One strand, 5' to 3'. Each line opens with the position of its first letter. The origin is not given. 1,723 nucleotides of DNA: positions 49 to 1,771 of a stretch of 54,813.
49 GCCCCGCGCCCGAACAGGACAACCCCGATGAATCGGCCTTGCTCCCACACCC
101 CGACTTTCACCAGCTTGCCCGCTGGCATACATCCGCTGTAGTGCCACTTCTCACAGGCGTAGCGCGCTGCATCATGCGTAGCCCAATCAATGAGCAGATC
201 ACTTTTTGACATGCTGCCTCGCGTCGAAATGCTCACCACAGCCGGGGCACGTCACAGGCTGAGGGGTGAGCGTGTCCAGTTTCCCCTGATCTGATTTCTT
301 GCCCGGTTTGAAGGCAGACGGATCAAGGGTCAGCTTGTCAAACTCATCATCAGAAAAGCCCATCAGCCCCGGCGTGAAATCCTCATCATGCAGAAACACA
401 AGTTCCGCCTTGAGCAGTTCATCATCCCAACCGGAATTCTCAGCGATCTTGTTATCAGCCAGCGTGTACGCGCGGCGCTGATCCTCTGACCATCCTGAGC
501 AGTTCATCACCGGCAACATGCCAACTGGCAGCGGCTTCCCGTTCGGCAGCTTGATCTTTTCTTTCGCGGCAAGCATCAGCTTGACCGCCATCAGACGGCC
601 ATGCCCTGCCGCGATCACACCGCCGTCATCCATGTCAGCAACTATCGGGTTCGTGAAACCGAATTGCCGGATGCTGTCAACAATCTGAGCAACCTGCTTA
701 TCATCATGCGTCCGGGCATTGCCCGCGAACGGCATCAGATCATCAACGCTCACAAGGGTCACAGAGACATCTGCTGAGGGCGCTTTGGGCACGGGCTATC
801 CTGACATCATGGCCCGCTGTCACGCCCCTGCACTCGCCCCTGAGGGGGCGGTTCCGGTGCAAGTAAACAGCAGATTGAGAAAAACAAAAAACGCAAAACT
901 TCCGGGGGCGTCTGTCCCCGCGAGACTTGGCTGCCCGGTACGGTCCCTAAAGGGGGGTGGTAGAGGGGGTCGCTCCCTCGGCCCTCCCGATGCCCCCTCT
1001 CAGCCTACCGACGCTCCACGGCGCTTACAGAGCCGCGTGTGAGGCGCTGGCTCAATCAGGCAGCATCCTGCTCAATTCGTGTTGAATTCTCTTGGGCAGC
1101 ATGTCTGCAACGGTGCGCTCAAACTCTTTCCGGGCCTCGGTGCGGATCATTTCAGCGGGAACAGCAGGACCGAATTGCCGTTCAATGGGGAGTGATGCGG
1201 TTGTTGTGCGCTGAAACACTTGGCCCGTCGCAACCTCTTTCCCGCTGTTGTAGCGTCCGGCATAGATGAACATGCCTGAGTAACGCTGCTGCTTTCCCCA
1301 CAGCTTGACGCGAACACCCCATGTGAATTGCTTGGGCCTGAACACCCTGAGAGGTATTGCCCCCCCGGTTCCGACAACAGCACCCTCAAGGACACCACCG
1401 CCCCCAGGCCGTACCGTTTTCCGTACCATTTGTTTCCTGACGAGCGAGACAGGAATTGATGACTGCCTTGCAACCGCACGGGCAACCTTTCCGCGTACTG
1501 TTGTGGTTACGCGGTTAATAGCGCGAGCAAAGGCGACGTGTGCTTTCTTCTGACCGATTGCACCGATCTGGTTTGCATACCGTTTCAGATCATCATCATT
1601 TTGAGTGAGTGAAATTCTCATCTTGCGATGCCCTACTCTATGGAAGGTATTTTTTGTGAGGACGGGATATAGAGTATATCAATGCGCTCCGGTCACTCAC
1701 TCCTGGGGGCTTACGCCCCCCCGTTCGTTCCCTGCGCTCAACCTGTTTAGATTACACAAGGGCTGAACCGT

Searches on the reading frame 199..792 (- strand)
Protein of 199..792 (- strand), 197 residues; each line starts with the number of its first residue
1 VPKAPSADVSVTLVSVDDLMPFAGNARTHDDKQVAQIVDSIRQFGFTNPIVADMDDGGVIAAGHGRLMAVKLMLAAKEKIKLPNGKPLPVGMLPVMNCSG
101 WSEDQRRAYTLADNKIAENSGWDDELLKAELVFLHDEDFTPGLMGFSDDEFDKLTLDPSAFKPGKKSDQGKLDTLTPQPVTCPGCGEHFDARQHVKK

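Call 21: search_protein_families(library=pfam, proteins=[window:199-792:-], max_evalue=0.01)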
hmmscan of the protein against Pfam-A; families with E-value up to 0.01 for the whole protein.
window:199-792:- (197 aa): 0 families

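Call 35: search_protein_families(library=phrogs, proteins=[window:199-792:-], max_evalue=0.001)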
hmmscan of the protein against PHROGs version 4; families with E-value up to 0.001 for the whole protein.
window:199-792:- (197 aa): 13 families
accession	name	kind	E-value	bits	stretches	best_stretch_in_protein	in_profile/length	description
phrog_620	-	DNA, RNA and nucleotide metabolism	2.5e-44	153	1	7-193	5-179/217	ParB-like partition protein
phrog_15396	-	DNA, RNA and nucleotide metabolism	8.5e-42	144.7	1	11-170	4-146/258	ParB-like partition nuclease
phrog_498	-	other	6.2e-41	141.6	1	9-162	33-171/633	DNA methyltransferase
phrog_930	-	DNA, RNA and nucleotide metabolism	6e-24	86.1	1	9-154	5-132/223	ParB-like partition protein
phrog_723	-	DNA, RNA and nucleotide metabolism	1e-18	68.9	1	4-157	6-143/223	ParB-like partition protein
phrog_940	-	DNA, RNA and nucleotide metabolism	6.3e-17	62.9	1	10-152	5-130/388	nuclease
phrog_9353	-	unknown function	8.4e-16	59.6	1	24-175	24-158/245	-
phrog_8071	-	DNA, RNA and nucleotide metabolism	2e-15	57.9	1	9-162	5-135/389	ParB-like partition protein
phrog_18056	-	DNA, RNA and nucleotide metabolism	2.4e-08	34.3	1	11-75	3-64/387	ParB-like partition nuclease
phrog_4715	-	DNA, RNA and nucleotide metabolism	2.7e-08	33.7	1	11-81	147-213/630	ParB-like partition protein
phrog_5475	-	unknown function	9.5e-06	25.7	1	12-71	4-60/458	-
phrog_1033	-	DNA, RNA and nucleotide metabolism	0.00013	22.9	1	25-117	48-134/334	ParB-like partition protein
phrog_7405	-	unknown function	0.0002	22.1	1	11-71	24-86/250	-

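Call 36: find_related_loci(query=window:199-792:-, collection=viral_contigs, flank=10000)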
Query window:199-792:- (197 aa) in viral_contigs; peptide patterns used: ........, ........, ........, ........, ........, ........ (x = any residue, [..] = any of these).
5 stretches matched a pattern, but none encodes a relative of the query by tblastn (E <= 1e-3).

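Call 37: search_solved_structures(query=window:199-792:-, max_evalue=1, show_alignments=2)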
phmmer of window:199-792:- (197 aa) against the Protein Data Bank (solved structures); distinct sequences matched with E-value up to 1: 3.
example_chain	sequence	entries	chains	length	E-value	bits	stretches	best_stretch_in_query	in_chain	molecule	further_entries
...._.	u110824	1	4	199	0.052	16.5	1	13-72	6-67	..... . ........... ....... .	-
2i13_A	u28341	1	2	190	0.23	14.4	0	177-195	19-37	Aart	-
6ky4_A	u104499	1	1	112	0.93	12.4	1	25-57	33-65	Sulfiredoxin, chloroplastic/mitochondrial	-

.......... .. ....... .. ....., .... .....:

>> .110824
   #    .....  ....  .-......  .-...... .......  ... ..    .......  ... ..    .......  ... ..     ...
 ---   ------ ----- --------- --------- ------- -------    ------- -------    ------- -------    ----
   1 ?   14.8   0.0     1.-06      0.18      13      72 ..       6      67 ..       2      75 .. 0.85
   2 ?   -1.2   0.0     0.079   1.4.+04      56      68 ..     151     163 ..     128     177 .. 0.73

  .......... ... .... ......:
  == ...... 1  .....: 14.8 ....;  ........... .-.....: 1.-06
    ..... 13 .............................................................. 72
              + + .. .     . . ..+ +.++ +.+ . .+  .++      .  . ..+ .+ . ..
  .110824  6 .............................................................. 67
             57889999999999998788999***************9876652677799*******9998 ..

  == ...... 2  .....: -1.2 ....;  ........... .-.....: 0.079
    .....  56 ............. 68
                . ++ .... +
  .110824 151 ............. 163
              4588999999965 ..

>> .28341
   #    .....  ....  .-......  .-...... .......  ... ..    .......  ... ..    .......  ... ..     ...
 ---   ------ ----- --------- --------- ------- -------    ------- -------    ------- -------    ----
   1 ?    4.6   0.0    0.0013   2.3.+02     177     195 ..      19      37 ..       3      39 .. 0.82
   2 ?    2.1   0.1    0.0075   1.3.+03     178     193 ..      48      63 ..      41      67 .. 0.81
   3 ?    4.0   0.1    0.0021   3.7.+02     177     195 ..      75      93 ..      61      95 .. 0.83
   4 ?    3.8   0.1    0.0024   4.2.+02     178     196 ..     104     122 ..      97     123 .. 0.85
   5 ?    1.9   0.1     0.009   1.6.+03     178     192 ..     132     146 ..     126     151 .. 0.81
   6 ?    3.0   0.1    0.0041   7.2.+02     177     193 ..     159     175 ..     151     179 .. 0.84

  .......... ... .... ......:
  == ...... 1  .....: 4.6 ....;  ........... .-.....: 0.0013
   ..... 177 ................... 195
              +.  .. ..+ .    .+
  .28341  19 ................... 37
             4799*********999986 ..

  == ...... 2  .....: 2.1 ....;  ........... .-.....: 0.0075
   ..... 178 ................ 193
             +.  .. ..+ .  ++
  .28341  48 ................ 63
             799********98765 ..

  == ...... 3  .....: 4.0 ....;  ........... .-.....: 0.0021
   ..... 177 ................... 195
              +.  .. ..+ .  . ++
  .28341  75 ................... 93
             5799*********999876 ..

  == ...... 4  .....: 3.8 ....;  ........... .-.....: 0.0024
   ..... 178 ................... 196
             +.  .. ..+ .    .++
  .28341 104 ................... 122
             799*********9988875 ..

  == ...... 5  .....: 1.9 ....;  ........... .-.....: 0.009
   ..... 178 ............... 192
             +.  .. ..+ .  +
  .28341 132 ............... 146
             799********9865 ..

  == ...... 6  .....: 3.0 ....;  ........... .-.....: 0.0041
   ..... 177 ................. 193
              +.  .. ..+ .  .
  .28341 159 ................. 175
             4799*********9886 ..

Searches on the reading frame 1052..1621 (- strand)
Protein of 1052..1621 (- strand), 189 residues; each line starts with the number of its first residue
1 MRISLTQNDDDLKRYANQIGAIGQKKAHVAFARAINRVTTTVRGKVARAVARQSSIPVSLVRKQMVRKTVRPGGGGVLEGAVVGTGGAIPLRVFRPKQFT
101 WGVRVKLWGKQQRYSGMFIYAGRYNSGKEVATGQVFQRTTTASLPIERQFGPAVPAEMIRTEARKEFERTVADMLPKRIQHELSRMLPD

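Call 21: search_protein_families(library=pfam, proteins=[window:1052-1621:-], max_evalue=0.01)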
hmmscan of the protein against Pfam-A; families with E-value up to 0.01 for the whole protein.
window:1052-1621:- (189 aa): 1 family
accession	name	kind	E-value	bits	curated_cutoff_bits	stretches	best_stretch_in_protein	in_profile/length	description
PF06763.17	Minor_tail_Z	-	9.4e-07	29.3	23.9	1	25-66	17-58/190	Prophage minor tail protein Z (GPZ)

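Call 35: search_protein_families(library=phrogs, proteins=[window:1052-1621:-], max_evalue=0.001)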
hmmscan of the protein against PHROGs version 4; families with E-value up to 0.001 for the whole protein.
window:1052-1621:- (189 aa): 1 family
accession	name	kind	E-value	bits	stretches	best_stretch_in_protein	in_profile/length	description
phrog_27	-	connector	2.5e-26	93.9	1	5-187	11-190/199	tail completion or Neck1 protein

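Call 50: find_homologous_proteins(query=window:1052-1621:-, max_evalue=1e-10)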
Query window:1052-1621:- (189 aa): 24 proteins with E <= 1e-10 among 204 candidates.
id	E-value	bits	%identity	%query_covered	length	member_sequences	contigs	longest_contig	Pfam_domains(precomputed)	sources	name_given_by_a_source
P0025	1.3e-117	408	100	100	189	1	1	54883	PF06763.18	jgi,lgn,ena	-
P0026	2.5e-83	296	69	99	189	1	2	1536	PF06763.18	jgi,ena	-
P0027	3.0e-76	273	66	99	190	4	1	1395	PF06763.18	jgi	jgi:hypothetical protein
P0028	5.9e-75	269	65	99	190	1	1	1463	PF06763.18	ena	-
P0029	8.7e-74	265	65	99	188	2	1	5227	PF06763.18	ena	-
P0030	3.6e-68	247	59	99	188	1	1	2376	PF06763.18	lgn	-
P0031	2.4e-67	244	57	99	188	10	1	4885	PF06763.18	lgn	-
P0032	2.0e-66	241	57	99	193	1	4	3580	PF06763.18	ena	-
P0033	4.0e-66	240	57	100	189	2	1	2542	PF06763.18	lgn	-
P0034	2.6e-65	238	57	99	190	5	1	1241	PF06763.18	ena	-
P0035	2.9e-64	234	55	100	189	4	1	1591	PF06763.18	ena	-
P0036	3.1e-63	231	57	99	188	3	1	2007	PF06763.18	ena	-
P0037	1.6e-61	225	53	99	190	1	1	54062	PF06763.18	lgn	-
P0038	3.2e-60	221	54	100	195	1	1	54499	-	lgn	-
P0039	1.0e-58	216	52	99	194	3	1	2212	-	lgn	-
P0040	2.6e-54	202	49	98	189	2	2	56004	PF06763.18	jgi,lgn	jgi:hypothetical protein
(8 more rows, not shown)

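Call 51: find_encoding_contigs(protein=P0037, flank=10000, max_places=1)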
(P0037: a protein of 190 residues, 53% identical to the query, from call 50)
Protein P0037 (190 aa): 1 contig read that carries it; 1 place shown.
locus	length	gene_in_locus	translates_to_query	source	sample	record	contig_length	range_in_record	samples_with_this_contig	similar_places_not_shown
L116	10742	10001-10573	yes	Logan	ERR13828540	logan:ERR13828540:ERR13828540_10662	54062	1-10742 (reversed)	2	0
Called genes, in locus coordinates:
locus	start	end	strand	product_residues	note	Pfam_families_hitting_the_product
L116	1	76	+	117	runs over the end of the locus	-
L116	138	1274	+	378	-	PF06067:DUF932 (weak)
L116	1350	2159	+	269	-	-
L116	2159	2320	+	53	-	-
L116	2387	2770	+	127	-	PF03013:Pyr_excise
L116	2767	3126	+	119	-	-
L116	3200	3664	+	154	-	-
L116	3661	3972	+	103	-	-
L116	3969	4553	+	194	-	-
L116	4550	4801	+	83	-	-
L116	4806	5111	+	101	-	-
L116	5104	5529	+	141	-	-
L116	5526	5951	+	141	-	PF12637:TSCPD (weak)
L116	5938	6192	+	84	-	-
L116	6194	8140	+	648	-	PF00145:DNA_methylase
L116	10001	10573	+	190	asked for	PF06763:Minor_tail_Z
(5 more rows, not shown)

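Call 52: find_encoding_contigs(protein=P0038, flank=10000, max_places=1)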
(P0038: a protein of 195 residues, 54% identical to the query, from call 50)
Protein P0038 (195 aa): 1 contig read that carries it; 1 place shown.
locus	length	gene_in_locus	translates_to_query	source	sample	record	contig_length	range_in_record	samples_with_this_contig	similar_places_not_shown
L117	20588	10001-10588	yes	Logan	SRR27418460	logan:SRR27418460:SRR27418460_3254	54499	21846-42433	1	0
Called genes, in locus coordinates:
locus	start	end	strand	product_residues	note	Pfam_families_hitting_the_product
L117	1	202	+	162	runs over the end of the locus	-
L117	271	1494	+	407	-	PF06067:DUF932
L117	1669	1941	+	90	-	-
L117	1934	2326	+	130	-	-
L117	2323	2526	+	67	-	-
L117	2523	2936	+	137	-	-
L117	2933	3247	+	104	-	-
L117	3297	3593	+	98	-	-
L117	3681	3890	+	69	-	-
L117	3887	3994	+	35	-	-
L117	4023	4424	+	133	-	PF19800:DUF6283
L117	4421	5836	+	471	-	PF13708:DUF4942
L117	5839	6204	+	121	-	-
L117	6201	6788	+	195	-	-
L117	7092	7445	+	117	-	-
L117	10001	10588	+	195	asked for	-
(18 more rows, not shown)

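Call 53: find_encoding_contigs(protein=P0029, flank=10000, max_places=1)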
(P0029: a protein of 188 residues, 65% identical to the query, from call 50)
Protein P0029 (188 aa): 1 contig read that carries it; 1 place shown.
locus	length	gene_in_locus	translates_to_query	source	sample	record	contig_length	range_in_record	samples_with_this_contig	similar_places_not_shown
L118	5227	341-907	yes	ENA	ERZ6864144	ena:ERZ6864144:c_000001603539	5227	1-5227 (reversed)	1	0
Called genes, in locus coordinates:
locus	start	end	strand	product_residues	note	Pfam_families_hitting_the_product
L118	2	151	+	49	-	?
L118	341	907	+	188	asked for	PF06763:Minor_tail_Z (weak)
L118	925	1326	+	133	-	-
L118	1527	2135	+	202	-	-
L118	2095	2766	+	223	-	PF25680:Mom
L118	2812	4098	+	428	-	PF11860:Muramidase, PF01471:PG_binding_1, PF09374:PG_binding_3 (faint)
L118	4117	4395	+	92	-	-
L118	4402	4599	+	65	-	-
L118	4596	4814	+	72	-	-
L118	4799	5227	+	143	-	?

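Call 54: find_encoding_contigs(protein=P0040, flank=10000, max_places=1)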
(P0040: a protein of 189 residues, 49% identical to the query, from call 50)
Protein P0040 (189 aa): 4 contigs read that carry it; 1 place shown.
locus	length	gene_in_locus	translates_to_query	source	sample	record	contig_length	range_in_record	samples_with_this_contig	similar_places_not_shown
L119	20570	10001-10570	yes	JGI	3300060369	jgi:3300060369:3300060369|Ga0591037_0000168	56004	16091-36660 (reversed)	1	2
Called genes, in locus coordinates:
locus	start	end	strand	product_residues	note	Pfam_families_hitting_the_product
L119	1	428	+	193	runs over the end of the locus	-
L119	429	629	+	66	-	-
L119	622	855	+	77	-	-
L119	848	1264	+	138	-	-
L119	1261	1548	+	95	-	-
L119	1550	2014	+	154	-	-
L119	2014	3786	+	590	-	PF00145:DNA_methylase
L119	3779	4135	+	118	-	-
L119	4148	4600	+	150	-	-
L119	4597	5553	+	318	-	PF07505:DUF5131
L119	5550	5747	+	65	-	-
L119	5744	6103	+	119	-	-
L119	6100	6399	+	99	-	-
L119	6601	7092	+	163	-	PF13384:HTH_23 (faint), PF22083:I-HmuI_NUMOD-like (faint), PF07453:NUMOD1 (faint), PF13518:HTH_28 (faint), PF18024:HTH_50 (faint)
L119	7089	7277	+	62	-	-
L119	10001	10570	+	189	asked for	PF06763:Minor_tail_Z (weak)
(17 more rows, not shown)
